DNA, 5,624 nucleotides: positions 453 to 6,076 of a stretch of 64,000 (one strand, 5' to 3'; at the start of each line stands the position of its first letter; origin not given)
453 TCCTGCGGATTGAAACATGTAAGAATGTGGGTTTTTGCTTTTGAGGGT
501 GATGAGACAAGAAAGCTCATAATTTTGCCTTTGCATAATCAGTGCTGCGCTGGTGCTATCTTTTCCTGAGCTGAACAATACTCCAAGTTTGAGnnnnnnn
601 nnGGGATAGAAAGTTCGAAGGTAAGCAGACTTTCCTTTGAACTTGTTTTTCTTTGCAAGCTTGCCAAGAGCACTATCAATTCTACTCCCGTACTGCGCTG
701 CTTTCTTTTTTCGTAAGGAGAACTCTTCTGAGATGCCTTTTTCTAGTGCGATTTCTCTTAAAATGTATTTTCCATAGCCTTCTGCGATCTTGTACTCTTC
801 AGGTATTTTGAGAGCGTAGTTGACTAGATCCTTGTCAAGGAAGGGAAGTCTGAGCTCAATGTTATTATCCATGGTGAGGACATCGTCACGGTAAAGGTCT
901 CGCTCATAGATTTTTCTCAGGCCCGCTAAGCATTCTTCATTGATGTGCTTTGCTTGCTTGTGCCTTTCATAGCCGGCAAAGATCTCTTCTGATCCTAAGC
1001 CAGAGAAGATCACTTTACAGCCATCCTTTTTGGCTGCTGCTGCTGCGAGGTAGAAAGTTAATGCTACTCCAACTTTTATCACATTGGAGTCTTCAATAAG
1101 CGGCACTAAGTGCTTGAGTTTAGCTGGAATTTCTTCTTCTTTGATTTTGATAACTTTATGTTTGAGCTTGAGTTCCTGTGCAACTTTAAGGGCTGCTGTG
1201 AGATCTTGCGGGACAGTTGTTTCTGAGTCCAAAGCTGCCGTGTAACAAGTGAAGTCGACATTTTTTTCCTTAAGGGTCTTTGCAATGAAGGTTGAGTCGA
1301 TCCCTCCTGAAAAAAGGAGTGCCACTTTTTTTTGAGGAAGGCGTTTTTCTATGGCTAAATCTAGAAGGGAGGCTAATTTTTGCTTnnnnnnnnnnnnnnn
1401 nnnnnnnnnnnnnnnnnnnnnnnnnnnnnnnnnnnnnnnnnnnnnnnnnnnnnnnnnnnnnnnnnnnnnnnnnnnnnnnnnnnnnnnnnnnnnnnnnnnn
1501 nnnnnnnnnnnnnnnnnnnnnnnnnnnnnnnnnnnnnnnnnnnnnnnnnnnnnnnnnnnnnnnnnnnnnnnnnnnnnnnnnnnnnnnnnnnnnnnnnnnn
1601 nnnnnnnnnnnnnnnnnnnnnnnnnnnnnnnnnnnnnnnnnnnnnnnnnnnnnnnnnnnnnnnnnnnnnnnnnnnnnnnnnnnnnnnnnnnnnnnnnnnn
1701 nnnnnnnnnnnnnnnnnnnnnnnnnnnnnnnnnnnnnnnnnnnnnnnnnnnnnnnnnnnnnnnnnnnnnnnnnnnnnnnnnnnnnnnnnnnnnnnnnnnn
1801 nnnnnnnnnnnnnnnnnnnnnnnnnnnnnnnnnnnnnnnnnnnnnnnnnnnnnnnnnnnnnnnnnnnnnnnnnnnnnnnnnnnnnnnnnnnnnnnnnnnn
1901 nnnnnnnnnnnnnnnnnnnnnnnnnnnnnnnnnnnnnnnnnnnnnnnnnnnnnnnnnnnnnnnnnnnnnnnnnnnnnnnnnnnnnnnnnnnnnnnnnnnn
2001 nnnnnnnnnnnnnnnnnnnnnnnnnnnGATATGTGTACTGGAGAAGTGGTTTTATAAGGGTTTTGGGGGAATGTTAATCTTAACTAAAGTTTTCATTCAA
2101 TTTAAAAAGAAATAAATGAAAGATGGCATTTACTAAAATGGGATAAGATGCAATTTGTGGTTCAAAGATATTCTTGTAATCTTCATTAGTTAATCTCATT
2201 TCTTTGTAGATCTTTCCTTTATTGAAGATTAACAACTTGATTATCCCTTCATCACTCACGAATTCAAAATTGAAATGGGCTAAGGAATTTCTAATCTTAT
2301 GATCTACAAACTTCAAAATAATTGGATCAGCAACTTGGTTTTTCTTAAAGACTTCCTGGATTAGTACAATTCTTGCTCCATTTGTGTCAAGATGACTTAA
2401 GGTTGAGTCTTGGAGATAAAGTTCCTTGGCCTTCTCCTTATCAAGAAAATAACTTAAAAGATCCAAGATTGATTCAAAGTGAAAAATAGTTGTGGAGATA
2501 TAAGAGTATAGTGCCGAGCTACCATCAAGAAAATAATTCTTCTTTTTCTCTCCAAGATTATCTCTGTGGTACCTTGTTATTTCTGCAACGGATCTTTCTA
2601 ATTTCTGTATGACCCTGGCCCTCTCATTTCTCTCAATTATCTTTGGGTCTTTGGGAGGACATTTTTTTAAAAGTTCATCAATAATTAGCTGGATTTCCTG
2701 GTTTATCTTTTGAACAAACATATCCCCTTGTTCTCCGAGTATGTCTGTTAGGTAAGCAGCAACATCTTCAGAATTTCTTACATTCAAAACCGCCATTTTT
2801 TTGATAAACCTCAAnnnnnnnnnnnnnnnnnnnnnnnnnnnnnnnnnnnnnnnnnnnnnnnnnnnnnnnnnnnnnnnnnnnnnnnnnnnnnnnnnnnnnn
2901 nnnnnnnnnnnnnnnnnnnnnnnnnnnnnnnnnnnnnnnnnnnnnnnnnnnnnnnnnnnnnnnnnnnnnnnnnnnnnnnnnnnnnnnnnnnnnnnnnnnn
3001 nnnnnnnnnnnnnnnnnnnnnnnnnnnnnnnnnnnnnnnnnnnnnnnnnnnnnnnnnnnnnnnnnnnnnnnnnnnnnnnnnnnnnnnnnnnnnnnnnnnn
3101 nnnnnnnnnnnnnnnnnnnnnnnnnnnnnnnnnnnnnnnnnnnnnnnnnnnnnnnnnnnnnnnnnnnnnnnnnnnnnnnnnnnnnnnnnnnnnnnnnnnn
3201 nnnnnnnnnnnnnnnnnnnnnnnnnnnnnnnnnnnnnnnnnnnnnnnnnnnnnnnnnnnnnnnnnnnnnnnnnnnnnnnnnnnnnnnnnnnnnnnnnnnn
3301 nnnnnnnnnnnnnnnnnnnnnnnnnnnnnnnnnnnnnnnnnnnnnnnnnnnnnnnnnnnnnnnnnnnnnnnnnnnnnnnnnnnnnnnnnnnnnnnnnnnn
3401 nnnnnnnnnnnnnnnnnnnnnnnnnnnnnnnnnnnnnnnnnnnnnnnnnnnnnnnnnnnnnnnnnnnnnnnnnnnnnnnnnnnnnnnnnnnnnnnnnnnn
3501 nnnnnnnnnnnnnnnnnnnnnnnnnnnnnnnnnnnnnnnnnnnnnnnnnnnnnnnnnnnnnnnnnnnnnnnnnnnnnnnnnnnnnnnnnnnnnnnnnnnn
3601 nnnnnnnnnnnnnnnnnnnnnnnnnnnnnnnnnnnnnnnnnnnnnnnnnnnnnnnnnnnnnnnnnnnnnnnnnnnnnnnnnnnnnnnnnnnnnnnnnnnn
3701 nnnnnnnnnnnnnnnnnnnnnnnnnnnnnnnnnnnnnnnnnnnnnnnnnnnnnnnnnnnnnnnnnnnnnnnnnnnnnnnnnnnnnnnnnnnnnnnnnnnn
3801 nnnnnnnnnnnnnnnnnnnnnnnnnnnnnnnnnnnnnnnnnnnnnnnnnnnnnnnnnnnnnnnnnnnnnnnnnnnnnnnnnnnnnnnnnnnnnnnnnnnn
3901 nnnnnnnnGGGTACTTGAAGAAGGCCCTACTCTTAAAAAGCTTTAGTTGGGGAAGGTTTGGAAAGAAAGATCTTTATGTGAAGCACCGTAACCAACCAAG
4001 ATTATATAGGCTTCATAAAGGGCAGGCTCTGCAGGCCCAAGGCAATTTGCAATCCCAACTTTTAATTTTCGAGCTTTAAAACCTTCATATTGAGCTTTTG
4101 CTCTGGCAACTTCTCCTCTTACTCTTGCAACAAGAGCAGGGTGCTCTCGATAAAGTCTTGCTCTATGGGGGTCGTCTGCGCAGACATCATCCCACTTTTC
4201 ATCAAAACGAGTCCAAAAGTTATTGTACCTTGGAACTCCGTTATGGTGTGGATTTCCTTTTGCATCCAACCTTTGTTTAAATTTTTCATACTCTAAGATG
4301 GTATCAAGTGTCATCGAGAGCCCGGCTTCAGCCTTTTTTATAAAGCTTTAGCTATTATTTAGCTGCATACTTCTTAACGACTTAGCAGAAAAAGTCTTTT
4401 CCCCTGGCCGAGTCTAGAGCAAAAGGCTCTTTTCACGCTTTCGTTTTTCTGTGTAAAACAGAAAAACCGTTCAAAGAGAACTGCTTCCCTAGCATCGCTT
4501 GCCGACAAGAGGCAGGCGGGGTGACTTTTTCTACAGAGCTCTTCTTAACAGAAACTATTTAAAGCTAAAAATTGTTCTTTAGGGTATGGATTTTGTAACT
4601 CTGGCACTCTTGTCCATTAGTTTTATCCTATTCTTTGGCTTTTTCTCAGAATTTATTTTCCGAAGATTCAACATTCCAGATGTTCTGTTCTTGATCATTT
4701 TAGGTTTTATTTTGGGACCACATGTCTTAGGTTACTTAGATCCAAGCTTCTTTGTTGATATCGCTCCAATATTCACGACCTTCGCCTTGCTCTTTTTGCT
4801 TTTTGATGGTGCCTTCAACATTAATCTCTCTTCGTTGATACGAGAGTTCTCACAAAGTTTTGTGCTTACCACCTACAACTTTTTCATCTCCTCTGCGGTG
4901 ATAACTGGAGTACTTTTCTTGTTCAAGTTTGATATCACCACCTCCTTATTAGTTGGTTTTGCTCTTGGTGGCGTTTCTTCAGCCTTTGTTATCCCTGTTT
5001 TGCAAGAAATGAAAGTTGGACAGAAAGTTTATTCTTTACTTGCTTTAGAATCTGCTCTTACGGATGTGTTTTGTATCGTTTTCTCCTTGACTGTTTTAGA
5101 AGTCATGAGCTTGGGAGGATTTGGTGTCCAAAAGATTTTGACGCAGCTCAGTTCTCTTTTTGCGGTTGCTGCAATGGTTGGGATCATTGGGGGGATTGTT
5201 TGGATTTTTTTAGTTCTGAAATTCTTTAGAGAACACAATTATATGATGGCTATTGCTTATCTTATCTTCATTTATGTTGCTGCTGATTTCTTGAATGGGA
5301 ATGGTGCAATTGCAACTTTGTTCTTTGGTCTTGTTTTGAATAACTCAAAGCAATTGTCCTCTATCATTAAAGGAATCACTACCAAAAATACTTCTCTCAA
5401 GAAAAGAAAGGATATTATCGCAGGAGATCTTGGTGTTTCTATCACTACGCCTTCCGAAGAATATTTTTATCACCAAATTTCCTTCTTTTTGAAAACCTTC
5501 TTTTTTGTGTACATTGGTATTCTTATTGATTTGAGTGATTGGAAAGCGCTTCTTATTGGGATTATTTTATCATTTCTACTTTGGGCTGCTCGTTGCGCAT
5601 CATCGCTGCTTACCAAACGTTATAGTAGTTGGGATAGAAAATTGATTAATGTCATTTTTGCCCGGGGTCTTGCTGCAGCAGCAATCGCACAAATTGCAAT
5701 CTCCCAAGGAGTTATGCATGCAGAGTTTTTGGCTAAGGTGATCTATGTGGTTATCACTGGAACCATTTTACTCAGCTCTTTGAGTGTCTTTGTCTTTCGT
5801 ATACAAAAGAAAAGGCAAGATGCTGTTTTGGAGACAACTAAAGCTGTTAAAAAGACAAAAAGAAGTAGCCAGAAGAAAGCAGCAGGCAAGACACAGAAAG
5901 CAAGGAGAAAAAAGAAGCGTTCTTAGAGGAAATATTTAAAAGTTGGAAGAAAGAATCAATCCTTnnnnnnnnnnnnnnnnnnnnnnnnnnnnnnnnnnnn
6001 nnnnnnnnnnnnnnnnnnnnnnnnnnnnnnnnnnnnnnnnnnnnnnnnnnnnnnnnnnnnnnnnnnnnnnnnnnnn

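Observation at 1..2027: Fusion of an AsnB-like glutamine amidotransferase with a DUF71/Dph6-type PP-loop ATPase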

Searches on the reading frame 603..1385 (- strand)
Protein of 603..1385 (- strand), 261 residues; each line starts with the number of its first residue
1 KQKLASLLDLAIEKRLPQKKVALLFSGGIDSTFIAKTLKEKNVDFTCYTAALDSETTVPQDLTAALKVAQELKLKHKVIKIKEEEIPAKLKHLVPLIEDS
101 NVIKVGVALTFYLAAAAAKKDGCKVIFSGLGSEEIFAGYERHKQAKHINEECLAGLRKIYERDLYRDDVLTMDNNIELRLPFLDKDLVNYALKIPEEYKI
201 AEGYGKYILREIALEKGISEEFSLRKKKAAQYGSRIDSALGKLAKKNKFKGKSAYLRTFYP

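Call 43: find_related_loci(query=A2, collection=genome_contigs, flank=10000)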
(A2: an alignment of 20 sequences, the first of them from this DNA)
Query A2 (261 aa) in genome_contigs; peptide patterns used: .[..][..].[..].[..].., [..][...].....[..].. (x = any residue, [..] = any of these).
600 stretches matched a pattern (row limit reached: there are more); 531 encode a relative of the query (tblastn E <= 1e-3); the best 80 are kept; 80 distinct loci.
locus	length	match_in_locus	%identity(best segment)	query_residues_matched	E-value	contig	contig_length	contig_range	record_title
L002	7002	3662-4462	69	1-261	1e-110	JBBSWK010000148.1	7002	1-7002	MAG: Nanoarchaeota archaeon isolate H51-bin025_1 H51_bin025_1_000000000152, whole genome shotgun sequence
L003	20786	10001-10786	55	1-261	5e-81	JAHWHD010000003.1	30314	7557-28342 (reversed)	MAG: Candidatus Woesearchaeota archaeon isolate FT1_799 k127_68319, whole genome shotgun sequence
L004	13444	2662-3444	53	1-260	1e-79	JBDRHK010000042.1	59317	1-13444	MAG: Candidatus Iainarchaeum archaeon isolate MEGAHIT-group-1.513 k141_3767127, whole genome shotgun sequence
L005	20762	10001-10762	49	2-260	1e-69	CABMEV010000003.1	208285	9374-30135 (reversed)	uncultured archaeon isolate LFW-252_1 genome assembly, contig: LFW2521_11, whole genome shotgun sequence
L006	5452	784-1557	45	7-261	7e-67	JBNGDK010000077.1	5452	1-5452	MAG: Candidatus Methanospirareceae archaeon isolate E05-026 bin11.fa-77, whole genome shotgun sequence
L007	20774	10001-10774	45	2-261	6e-67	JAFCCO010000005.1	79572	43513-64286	MAG: Candidatus Iainarchaeum archaeon isolate AB_3033_Bin_60 AB_3033_Bin_60_scaffold_189, whole genome shotgun sequence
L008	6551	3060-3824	43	1-259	1e-63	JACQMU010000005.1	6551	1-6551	MAG: Candidatus Woesearchaeota archaeon isolate NC_groundwater_1237_Ag_S-0.1um_39_34 S_p1_S3_coassembly_k141_97296, whol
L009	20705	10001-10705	46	15-260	3e-59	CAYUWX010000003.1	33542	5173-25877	MAG TPA_asm: Candidatus Woesearchaeota archaeon isolate binchicken_co141_129 genome assembly, contig: NODE_5780_length_3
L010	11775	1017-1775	40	2-259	2e-56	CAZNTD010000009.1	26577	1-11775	MAG TPA_asm: uncultured archaeon isolate binchicken_co207_111 genome assembly, contig: NODE_1398_length_26577_cov_9.7611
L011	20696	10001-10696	42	11-240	3e-55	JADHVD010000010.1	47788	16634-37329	MAG: Candidatus Woesearchaeota archaeon isolate BS150m-G63 BS-150m-C558, whole genome shotgun sequence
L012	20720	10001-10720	45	21-257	5e-55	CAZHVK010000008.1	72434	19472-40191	MAG TPA_asm: uncultured Methanosarcinales archaeon isolate binchicken_co330_8 genome assembly, contig: NODE_342_length_7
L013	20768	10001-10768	40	1-256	8e-54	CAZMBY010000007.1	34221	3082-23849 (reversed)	MAG TPA_asm: uncultured Methanosarcinales archaeon isolate binchicken_co125_1124 genome assembly, contig: NODE_2469_leng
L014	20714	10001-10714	46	11-259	1e-53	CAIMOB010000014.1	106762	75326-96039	uncultured archaeon isolate AlinenSediments_bin-2373 genome assembly, contig: bin-2373:14/60, whole genome shotgun seque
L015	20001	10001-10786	41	8-258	2e-53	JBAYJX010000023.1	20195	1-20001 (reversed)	MAG: archaeon isolate SO_2016_GW1_66 scaffold04583_OW334_2016, whole genome shotgun sequence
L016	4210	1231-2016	38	1-259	9e-52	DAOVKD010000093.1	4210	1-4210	MAG TPA_asm: Candidatus Woesearchaeota archaeon isolate CSMAG_1410 CSMAG_1410_k141_3293711_length_4210_cov_26.0872, whol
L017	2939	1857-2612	42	2-257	8e-49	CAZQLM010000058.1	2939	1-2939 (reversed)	MAG TPA_asm: uncultured archaeon isolate binchicken_co409_132 genome assembly, contig: NODE_8233_length_2939_cov_11.1321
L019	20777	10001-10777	39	4-256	3e-45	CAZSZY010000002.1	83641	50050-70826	MAG TPA_asm: uncultured Methanosarcinales archaeon isolate SRP191223_co1_382 genome assembly, contig: NODE_124_length_83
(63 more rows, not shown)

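Call 48: search_protein_families(library=ncbifam, proteins=[L013:9839-10789:+, L011:9863-10762:+, L012:9914-11416:+, L017:1227-2636:+], max_evalue=0.00001)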
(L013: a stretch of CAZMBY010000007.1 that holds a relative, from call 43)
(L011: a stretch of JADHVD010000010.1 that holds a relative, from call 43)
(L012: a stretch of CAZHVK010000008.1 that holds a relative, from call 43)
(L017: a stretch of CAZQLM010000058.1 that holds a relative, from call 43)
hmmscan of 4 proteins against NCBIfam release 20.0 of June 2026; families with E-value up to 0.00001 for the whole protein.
L013:9839-10789:+ (316 aa): 7 families
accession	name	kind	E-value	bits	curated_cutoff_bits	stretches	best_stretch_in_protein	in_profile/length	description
TIGR01536.1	asn_synth_AEB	equivalog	6.2e-40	137.7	267.1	2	44-197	223-380/517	asparagine synthase (glutamine-hydrolyzing)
NF006949.0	PRK09431.1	equivalog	1.3e-39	136.1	499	1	42-300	197-471/554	asparagine synthase B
TIGR03104.1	trio_amidotrans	equivalog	7.7e-16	57.4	570.1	1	23-190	213-382/589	N-acetylglutaminylglutamine amidotransferase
TIGR03108.1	eps_aminotran_1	hypoth_equivalog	1.2e-13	50.7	816.9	1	49-192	234-378/628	XrtA/PEP-CTERM system amidotransferase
NF033535.1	lass_lactam_cya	exception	3.3e-12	45.7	525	1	218-299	532-611/668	lasso peptide isopeptide bond-forming cyclase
NF011155.0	PRK14561.1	equivalog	4.4e-10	39.6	207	1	75-144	4-72/195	hypothetical protein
NF033561.1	macrolact_Ik_Al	subfamily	5.3e-09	35.2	300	0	52-133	190-277/561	albusnodin/ikarugamycin family macrolactam cyclase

L011:9863-10762:+ (299 aa): 5 families
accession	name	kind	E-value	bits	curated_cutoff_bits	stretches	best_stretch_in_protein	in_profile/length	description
TIGR01536.1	asn_synth_AEB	equivalog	7.5e-36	124.2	267.1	2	23-185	220-379/517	asparagine synthase (glutamine-hydrolyzing)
NF006949.0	PRK09431.1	equivalog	1.4e-30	106.4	499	1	26-272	198-457/554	asparagine synthase B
TIGR03104.1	trio_amidotrans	equivalog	6.7e-18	64.2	570.1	1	32-182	237-385/589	N-acetylglutaminylglutamine amidotransferase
TIGR03108.1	eps_aminotran_1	hypoth_equivalog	5e-11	42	816.9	1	53-181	257-378/628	XrtA/PEP-CTERM system amidotransferase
NF033561.1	macrolact_Ik_Al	subfamily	4e-08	32.3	300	0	33-122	189-279/561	albusnodin/ikarugamycin family macrolactam cyclase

L012:9914-11416:+ (500 aa): 13 families
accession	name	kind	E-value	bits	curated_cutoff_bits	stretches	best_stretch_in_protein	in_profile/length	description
TIGR03679.1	Dph6_archaeal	equivalog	1.7e-86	289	197.3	1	276-493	2-217/218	diphthine--ammonia ligase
TIGR01536.1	asn_synth_AEB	equivalog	1.8e-33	116.4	267.1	2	4-157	230-377/517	asparagine synthase (glutamine-hydrolyzing)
NF006949.0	PRK09431.1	equivalog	7.2e-25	87.5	499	1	3-247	204-458/554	asparagine synthase B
NF052346.1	PAB0415_fam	hypoth_equivalog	8.8e-18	64.8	250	1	276-485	2-200/205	PAB0415 family putative ATP pyrophosphatase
TIGR03104.1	trio_amidotrans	equivalog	7.3e-15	54.2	570.1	1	11-154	245-383/589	N-acetylglutaminylglutamine amidotransferase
TIGR03108.1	eps_aminotran_1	hypoth_equivalog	1.9e-13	50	816.9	1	6-155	238-378/628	XrtA/PEP-CTERM system amidotransferase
NF052347.1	TTX_0299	hypoth_equivalog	1.8e-12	47.3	250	1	276-485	2-195/200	TTX_0299 family putative ATP pyrophosphatase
NF011155.0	PRK14561.1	equivalog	6.9e-09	35.7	207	0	29-103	2-70/195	hypothetical protein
TIGR00364.1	TIGR00364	equivalog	9e-08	31.9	150.3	0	32-94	3-62/201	7-cyano-7-deazaguanine synthase QueC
NF001138.1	PRK00143.1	equivalog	1.1e-07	31.2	284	0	30-100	2-77/345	tRNA 2-thiouridine(34) synthase MnmA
NF033535.1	lass_lactam_cya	exception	2.9e-07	29.4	525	0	185-258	541-612/668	lasso peptide isopeptide bond-forming cyclase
TIGR00420.1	trmU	equivalog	1.8e-06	27.1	236.95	0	29-92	2-72/351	tRNA 2-thiouridine(34) synthase MnmA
NF049949.1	tRNAsynTtuAPyrococ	equivalog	2.4e-06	26.9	450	0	267-350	43-122/292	tRNA-5-methyluridine(54) 2-sulfurtransferase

L017:1227-2636:+ (469 aa): 5 families
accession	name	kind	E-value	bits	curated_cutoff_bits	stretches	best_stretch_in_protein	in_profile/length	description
TIGR01536.1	asn_synth_AEB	equivalog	1.3e-62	212.5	267.1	2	2-352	1-378/517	asparagine synthase (glutamine-hydrolyzing)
NF006949.0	PRK09431.1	equivalog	8.9e-59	199.4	499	1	1-452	1-472/554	asparagine synthase B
TIGR03104.1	trio_amidotrans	equivalog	1.4e-26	92.9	570.1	2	211-350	243-385/589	N-acetylglutaminylglutamine amidotransferase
TIGR03108.1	eps_aminotran_1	hypoth_equivalog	1.3e-24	86.9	816.9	2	210-351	240-380/628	XrtA/PEP-CTERM system amidotransferase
NF033535.1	lass_lactam_cya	exception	9.9e-19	67.3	525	1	1-194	1-197/668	lasso peptide isopeptide bond-forming cyclase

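Call 50: search_protein_families(library=pfam, proteins=[L019:10794-11357:+, L014:11888-12385:+, L013:10802-11209:+, L013:15481-17244:-, L014:10712-11899:-, L011:679-1011:+, L014:12948-13202:-, L014:13411-13722:-], max_evalue=0.001)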
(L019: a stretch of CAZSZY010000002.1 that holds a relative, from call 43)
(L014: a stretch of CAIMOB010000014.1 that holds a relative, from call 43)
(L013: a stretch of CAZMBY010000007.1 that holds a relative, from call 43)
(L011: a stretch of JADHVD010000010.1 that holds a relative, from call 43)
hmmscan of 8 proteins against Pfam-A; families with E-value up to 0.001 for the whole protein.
L019:10794-11357:+ (187 aa): 2 families
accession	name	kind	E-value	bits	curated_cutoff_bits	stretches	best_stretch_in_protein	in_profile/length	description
PF05552.17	MS_channel_1st_1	-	2e-08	34.4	22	1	23-56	17-50/50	Mechanosensitive ion channel, conserved TM helix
PF00924.24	MS_channel_2nd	-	2.6e-08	34.3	20.2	1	132-178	16-62/68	Mechanosensitive ion channel, beta-domain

L014:11888-12385:+ (165 aa): 1 family
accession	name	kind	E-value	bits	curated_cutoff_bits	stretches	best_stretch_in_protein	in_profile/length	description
PF05552.17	MS_channel_1st_1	-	4.5e-05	23.7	22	1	1-43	6-48/50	Mechanosensitive ion channel, conserved TM helix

L013:10802-11209:+ (135 aa): 1 family
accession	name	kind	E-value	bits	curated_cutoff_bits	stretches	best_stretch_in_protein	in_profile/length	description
PF04027.18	DUF371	-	2.7e-34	118.4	25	1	6-133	2-131/133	Domain of unknown function (DUF371)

L013:15481-17244:- (587 aa): 7 families
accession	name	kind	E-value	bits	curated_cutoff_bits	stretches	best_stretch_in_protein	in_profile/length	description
PF00009.33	GTP_EFTU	-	5e-30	104.9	26.5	1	5-212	4-183/188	Elongation factor Tu GTP binding domain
PF14578.12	GTP_EFTU_D4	-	3.6e-27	94.5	23.8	1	460-545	1-86/86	Elongation factor Tu domain 4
PF11987.13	IF-2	-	6.6e-17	62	27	1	335-440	9-117/117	Translation-initiation factor 2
PF03144.31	GTP_EFTU_D2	-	1.2e-07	32.5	30.3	1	245-313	1-62/73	Elongation factor Tu domain 2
PF22042.2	EF-G_D2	-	2.8e-07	31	27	1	231-279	2-49/84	Elongation factor G domain 2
PF01926.29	MMR_HSR1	-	1.3e-06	28.9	21.9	1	7-130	2-113/113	50S ribosome-binding GTPase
PF03029.23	ATP_bind_1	-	3.4e-05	24.2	27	1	69-212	91-235/240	Conserved hypothetical ATP binding protein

L014:10712-11899:- (395 aa): 8 families
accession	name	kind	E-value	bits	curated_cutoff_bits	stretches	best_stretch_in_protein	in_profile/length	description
PF16897.10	MMR_HSR1_Xtn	-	4.7e-37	126.6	35.2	1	215-319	1-105/106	C-terminal region of MMR_HSR1 domain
PF01926.29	MMR_HSR1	-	1.8e-24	86.4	21.9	1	95-204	1-105/113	50S ribosome-binding GTPase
PF02421.24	FeoB_N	-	2.6e-14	53.5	27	1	95-152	2-59/156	Ferrous iron transport protein B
PF02824.27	TGS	-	1.3e-11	44.8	22.2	1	323-393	3-59/60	TGS domain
PF03193.22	RsgA_GTPase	-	4e-06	27.2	30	0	32-117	47-131/174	RsgA GTPase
PF00350.29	Dynamin_N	-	3.6e-05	24.3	27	0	96-117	1-22/168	Dynamin family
PF09439.16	SRPRB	-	4e-05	23.5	25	1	94-151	4-57/178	Signal recognition particle receptor beta subunit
PF02492.25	cobW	-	0.00048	20.2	20.7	0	256-295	130-170/180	CobW/HypB/UreG, nucleotide-binding domain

L011:679-1011:+ (110 aa): 1 family
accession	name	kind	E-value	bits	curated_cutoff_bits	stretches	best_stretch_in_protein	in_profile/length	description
PF01920.25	Prefoldin_2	-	5.9e-14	52.4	27.6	1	6-101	1-99/106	Prefoldin subunit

L014:12948-13202:- (84 aa): 1 family
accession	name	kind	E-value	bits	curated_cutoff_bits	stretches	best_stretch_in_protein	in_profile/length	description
PF09341.15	Pcc1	-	2.6e-08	34.6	20.9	1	22-80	13-73/75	Transcription factor Pcc1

L014:13411-13722:- (103 aa): 1 family
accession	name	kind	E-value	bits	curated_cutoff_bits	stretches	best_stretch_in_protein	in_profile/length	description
PF01780.25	Ribosomal_L37ae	-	7.6e-24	84.1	21.9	1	11-86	3-78/85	Ribosomal L37ae protein family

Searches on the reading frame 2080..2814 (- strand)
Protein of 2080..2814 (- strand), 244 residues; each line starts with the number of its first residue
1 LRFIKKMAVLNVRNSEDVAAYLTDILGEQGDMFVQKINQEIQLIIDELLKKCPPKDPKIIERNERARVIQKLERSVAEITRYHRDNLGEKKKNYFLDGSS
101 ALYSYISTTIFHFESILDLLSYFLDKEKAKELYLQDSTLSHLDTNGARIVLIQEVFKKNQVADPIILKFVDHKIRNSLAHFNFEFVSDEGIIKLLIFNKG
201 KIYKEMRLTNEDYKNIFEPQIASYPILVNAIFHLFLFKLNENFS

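Call 50: search_protein_families(library=pfam, proteins=[window:2080-2814:-], max_evalue=0.001)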
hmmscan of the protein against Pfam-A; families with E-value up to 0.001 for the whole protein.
window:2080-2814:- (244 aa): 1 family
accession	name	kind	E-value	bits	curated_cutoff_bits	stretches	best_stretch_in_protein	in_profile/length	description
PF18736.6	pEK499_p136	-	0.00091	19.4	26.6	0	118-201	52-118/152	HEPN pEK499 p136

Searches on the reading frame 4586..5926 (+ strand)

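Call 53: search_protein_families(library=pfam, proteins=[window:4586-5926:+], max_evalue=0.00001)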
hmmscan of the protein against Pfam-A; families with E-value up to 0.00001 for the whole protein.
window:4586-5926:+ (446 aa): 1 family
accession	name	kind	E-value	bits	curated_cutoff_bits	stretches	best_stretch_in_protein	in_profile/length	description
PF00999.27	Na_H_Exchanger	-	1.4e-36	126.6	26.2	1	16-402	6-370/375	Sodium/hydrogen exchanger, transmembrane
